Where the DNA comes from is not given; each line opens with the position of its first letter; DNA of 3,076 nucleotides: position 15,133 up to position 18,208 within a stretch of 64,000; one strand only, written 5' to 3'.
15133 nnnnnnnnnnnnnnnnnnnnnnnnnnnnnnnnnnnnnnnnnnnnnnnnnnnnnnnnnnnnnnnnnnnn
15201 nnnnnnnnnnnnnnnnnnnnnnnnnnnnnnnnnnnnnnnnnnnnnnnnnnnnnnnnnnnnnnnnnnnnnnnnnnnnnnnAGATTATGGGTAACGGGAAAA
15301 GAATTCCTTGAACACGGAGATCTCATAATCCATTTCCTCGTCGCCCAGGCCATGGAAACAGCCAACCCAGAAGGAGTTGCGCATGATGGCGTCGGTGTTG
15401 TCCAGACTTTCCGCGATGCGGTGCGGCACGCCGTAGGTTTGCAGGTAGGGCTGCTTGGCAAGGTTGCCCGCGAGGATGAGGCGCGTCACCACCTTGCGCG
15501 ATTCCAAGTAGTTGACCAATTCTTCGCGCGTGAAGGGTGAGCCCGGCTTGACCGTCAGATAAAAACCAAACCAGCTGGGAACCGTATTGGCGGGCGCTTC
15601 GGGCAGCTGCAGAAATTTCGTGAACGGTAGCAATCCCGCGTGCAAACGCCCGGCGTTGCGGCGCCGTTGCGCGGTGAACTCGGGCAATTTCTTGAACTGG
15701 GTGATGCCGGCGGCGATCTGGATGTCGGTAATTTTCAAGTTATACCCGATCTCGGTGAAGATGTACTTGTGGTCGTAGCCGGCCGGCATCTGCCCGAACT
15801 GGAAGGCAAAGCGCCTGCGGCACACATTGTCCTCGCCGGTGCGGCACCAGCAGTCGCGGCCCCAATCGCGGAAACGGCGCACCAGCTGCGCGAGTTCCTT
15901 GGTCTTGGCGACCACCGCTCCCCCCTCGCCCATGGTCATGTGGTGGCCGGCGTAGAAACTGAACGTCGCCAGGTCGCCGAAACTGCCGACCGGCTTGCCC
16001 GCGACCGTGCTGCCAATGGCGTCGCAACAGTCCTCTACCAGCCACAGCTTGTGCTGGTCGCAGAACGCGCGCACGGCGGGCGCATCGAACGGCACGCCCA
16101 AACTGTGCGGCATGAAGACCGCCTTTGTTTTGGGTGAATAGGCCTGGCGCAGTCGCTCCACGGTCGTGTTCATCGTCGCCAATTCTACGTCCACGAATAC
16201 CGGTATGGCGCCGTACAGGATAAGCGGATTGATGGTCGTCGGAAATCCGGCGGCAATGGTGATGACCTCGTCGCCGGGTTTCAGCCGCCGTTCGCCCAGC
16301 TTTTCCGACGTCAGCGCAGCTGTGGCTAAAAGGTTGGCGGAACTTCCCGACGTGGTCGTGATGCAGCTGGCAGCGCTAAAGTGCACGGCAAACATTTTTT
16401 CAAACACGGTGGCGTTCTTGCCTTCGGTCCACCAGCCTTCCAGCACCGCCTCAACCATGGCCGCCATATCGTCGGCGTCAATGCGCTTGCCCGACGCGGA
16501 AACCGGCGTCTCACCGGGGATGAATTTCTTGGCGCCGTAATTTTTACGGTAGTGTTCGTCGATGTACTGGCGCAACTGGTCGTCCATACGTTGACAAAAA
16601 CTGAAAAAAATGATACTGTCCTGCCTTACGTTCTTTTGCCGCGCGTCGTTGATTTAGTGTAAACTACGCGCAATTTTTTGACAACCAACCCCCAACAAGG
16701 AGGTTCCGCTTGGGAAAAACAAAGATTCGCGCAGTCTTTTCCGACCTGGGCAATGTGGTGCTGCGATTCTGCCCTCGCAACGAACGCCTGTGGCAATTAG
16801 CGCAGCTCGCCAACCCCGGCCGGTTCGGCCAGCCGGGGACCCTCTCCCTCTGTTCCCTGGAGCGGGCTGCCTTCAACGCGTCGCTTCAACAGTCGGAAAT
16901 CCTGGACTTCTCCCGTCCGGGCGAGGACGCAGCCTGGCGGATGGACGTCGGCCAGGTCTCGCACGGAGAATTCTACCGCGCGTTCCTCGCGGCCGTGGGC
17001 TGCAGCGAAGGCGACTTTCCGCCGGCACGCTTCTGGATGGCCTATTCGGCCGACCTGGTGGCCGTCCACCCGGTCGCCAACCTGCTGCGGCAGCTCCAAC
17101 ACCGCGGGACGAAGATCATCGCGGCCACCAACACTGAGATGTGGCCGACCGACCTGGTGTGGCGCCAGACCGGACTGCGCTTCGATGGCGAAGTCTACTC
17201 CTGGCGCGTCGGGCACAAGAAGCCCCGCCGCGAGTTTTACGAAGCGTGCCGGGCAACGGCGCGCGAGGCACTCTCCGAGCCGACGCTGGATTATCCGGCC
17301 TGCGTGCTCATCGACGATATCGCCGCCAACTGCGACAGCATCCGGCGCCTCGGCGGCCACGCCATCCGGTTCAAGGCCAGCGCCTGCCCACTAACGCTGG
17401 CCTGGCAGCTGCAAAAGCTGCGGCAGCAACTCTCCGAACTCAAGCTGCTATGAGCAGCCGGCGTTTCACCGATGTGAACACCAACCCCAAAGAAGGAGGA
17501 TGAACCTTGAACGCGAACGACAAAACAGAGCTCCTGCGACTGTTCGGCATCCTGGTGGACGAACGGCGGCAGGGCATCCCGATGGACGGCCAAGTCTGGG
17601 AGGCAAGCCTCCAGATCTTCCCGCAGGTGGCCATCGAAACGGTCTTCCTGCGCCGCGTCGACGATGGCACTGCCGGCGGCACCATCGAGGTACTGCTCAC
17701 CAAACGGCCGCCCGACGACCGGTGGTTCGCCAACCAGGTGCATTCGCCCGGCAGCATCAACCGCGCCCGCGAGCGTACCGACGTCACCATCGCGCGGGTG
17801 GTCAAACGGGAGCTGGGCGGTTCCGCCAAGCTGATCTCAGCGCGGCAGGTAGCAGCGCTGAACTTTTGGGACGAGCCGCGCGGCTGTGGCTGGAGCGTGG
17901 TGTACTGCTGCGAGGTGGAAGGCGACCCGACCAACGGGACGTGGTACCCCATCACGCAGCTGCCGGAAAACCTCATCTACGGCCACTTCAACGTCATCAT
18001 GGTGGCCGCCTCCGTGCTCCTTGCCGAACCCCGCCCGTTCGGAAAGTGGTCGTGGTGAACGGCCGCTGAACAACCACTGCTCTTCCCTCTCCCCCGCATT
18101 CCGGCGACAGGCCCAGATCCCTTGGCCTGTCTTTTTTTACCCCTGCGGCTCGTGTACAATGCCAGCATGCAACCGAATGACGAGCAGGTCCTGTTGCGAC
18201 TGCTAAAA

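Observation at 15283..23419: CDP-3,6-dideoxyhexose core (rfbF-rfbG-rfbH) with no E3 reductase but with a class-I aminotransferase and a WecD-like GNAT: possibly a new CDP-linked amino/acetamido deoxysugar pathway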

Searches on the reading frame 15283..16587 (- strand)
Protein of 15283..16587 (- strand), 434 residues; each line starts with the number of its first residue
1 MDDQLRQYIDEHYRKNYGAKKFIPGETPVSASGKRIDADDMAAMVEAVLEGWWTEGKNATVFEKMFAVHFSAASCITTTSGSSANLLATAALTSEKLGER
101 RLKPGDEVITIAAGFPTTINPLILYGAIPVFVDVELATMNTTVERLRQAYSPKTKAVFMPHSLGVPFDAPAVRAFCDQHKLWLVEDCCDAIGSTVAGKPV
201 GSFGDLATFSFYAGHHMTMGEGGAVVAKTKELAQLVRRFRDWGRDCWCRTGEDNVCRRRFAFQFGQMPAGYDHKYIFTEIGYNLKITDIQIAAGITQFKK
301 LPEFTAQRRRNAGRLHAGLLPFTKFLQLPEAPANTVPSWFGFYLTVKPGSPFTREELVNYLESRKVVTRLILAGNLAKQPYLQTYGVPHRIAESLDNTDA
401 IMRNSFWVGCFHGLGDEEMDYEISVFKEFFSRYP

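Call 3: search_protein_families(library=pfam, proteins=[window:15283-16587:-], max_evalue=0.01)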
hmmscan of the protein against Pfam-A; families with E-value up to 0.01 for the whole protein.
window:15283-16587:- (434 aa): 2 families
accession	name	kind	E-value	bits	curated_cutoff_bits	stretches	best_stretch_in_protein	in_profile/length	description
PF01041.23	DegT_DnrJ_EryC1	-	3.6e-82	276.9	19.8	1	36-421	3-354/360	DegT/DnrJ/EryC1/StrS aminotransferase family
PF01053.26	Cys_Met_Meta_PP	-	0.0048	15.9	27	1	59-239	54-225/381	Cys/Met metabolism PLP-dependent enzyme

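Call 5: search_protein_families(library=ncbifam, proteins=[window:15283-16587:-], max_evalue=0.001)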
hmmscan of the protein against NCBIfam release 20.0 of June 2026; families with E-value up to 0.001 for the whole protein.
window:15283-16587:- (434 aa): 11 families
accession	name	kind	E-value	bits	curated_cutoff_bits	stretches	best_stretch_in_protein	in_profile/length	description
NF011936.0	PRK15407.1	equivalog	3e-179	596.3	423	1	4-431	12-437/440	lipopolysaccharide biosynthesis protein RfbH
TIGR03588.1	PseC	equivalog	6.7e-51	173.4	423.5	1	33-424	6-374/380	UDP-4-amino-4,6-dideoxy-N-acetyl-beta-L-altrosamine transaminase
NF008658.2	PRK11658.1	equivalog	2.5e-41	141.6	631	1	34-386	10-338/379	UDP-4-amino-4-deoxy-L-arabinose aminotransferase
TIGR04181.1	NHT_00031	hypoth_equivalog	5.1e-39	134.2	420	2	39-238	11-219/359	LegC family aminotransferase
NF008687.0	PRK11706.1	equivalog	5.1e-39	134.1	375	1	55-421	29-365/375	dTDP-4-amino-4,6-dideoxygalactose transaminase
TIGR02379.1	ECA_wecE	subfamily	7.8e-34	117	434.85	1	44-369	17-318/376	dTDP-4-amino-4,6-dideoxy-D-glucose transaminase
TIGR04427.1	PLP_DesI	equivalog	1.9e-24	86.5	650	1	36-246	29-231/390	dTDP-4-dehydro-6-deoxyglucose aminotransferase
NF006488.0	PRK08912.1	equivalog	3.3e-06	26.3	498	1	64-161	78-167/387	aminotransferase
NF005817.0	PRK07683.1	equivalog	2.4e-05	23.2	575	1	63-161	79-169/387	aminotransferase A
NF004770.0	PRK06108.1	subfamily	3e-05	23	422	1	61-186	85-209/396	pyridoxal phosphate-dependent aminotransferase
NF006569.0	PRK09082.1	subfamily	0.00079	18.6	420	0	61-159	79-169/386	methionine aminotransferase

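Call 12: find_encoding_contigs(protein=window:15283-16587:-, flank=10000, max_places=6)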
Protein window:15283-16587:- (434 aa): 2 contigs read that carry it; 1 place shown.
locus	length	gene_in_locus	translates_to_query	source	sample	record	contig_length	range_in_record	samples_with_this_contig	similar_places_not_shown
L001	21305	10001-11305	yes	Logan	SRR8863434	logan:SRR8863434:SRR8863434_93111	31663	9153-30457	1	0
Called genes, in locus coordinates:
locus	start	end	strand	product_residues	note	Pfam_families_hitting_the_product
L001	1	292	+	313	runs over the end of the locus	PF00535:Glycos_transf_2, PF10111:Glyco_tranf_2_2 (weak)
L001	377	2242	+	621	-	PF13522:GATase_6, PF13537:GATase_7, PF02540:NAD_synthase (weak), PF00733:Asn_synthase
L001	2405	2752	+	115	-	-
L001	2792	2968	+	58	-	-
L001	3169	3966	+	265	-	PF00483:NTP_transferase, PF12804:NTP_transf_3 (weak)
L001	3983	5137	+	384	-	PF00155:Aminotran_1_2, PF01053:Cys_Met_Meta_PP (weak)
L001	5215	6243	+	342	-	PF01370:Epimerase, PF02719:Polysacc_synt_2, PF04321:RmlD_sub_bind, PF01073:3Beta_HSD, PF07993:NAD_binding_4 (weak), PF16363:GDP_Man_Dehyd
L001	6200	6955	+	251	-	PF13302:Acetyltransf_3, PF00583:Acetyltransf_1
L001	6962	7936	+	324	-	PF00535:Glycos_transf_2, PF13641:Glyco_tranf_2_3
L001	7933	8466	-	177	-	PF00293:NUDIX (weak)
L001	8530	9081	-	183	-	-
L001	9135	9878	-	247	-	-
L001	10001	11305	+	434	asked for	PF01041:DegT_DnrJ_EryC1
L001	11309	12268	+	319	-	PF00535:Glycos_transf_2, PF13641:Glyco_tranf_2_3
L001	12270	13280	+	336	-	PF01370:Epimerase, PF04321:RmlD_sub_bind, PF16363:GDP_Man_Dehyd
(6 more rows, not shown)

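Call 35: search_solved_structures(query=window:15283-16587:-, max_evalue=1e-20, show_alignments=2)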
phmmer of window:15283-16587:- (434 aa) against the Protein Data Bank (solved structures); distinct sequences matched with E-value up to 1e-20: 32.
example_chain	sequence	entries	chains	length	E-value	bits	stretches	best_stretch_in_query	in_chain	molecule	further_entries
3bcx_A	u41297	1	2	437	4.2e-141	474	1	4-431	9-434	CDP-6-deoxy-L-threo-D-glycero-4-hexulose-3-dehydrase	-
3bb8_A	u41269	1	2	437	7.6e-140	469.8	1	4-431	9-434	CDP-4-keto-6-deoxy-D-glucose-3-dehydrase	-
9wvy_A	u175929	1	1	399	7.2e-52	179.9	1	35-380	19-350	Putative NDP-4-keto-6-deoxyglucose-3-dehydratase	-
2gms_A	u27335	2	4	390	1.2e-47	166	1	44-424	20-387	Putative pyridoxamine 5-phosphate-dependent dehydrase, Wbdk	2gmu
3b8x_A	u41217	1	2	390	7.1e-47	163.5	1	44-424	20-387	Pyridoxamine 5-phosphate-dependent dehydrase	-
2r0t_A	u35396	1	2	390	1.3e-46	162.6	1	44-424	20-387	Pyridoxamine 5-phosphate-dependent dehydrase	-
3gr9_A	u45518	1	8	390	1.8e-46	162.1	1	44-424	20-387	ColD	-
4lc3_A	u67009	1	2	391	2.5e-34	122.1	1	34-251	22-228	Putative UDP-4-amino-4-deoxy-l-arabinose--oxoglutarate aminotransferase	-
3dr7_A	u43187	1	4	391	3.3e-33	118.5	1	28-245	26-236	Putative perosamine synthetase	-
3dr4_A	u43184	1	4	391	4.5e-33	118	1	28-245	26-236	Putative perosamine synthetase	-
3bn1_A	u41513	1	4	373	4.6e-33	118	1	29-245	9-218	Perosamine synthetase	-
7b0d_A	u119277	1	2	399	1.6e-32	116.2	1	43-244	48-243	Glutamine--scyllo-inositol transaminase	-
5uid_A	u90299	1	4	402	1.8e-31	112.7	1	39-346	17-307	Aminotransferase TlmJ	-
7b0m_AAA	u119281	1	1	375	3.8e-30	108.3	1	56-245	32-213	Sugar aminotransferase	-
7l7x_AAA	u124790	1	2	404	7.8e-30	107.3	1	33-314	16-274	DegT/DnrJ/EryC1/StrS aminotransferase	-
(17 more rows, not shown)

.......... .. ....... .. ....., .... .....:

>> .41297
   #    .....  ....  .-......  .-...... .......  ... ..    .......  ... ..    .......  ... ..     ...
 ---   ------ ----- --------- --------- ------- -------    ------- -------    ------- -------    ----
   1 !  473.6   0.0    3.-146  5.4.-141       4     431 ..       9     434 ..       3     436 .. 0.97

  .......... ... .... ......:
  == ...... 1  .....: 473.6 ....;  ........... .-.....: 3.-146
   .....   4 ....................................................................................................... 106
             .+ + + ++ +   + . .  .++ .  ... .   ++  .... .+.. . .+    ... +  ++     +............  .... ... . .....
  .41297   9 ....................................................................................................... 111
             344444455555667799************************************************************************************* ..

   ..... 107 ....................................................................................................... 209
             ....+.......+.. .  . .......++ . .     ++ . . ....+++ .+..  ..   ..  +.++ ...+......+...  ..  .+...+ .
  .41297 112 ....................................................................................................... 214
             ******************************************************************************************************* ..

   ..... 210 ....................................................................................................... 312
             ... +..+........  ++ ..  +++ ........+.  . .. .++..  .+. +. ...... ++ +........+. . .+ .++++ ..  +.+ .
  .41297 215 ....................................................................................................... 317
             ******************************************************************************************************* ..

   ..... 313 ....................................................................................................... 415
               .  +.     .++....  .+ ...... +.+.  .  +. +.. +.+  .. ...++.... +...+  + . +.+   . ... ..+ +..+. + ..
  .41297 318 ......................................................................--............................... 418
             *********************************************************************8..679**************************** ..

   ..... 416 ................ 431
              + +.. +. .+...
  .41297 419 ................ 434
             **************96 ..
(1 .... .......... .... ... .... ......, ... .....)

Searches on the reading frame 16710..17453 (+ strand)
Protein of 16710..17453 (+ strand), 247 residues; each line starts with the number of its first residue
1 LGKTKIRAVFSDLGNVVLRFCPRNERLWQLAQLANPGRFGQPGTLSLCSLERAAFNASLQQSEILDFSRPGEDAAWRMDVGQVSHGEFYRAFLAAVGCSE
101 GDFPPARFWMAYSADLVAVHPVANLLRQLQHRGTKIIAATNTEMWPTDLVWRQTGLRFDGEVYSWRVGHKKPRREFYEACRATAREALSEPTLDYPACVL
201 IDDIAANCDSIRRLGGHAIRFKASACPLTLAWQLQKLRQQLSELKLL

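Call 3: search_protein_families(library=pfam, proteins=[window:16710-17453:+], max_evalue=0.01)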
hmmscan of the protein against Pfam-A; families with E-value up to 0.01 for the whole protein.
window:16710-17453:+ (247 aa): 1 family
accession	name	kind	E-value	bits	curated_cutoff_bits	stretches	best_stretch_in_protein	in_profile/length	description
PF00702.32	Hydrolase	-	0.0025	18.7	26.4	1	6-213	1-189/191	haloacid dehalogenase-like hydrolase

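Call 5: search_protein_families(library=ncbifam, proteins=[window:16710-17453:+], max_evalue=0.001)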
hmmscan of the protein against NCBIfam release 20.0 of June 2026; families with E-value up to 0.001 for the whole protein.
window:16710-17453:+ (247 aa): 2 families
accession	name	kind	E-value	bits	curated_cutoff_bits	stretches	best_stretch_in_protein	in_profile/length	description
TIGR02247.1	HAD-1A3-hyp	subfamily_domain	3.6e-06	26.9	125.4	1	79-222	54-196/211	epoxide hydrolase N-terminal domain-like phosphatase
TIGR01509.1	HAD-SF-IA-v3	subfamily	7e-05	23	29.4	1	121-219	69-152/154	HAD-IA family hydrolase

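Call 76: search_protein_families(library=pfam, proteins=[window:16710-17453:+], max_evalue=0.1)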
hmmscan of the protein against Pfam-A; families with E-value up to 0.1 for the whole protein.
window:16710-17453:+ (247 aa): 1 family
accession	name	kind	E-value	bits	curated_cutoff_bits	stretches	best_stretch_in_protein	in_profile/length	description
PF00702.32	Hydrolase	-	0.0025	18.7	26.4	1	6-213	1-189/191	haloacid dehalogenase-like hydrolase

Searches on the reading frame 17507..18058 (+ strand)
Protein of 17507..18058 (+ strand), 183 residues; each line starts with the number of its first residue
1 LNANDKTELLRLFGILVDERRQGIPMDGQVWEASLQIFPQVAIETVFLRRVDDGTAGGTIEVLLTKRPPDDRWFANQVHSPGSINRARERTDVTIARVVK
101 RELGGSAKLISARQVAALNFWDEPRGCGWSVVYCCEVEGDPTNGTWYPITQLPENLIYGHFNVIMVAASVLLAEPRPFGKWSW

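Call 8: search_protein_families(library=pfam, proteins=[window:17507-18058:+], max_evalue=0.001)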
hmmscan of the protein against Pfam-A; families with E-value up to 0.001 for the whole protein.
window:17507-18058:+ (183 aa): 0 families

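Call 76: search_protein_families(library=pfam, proteins=[window:17507-18058:+], max_evalue=0.1)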
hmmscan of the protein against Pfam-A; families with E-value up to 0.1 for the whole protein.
window:17507-18058:+ (183 aa): 0 families
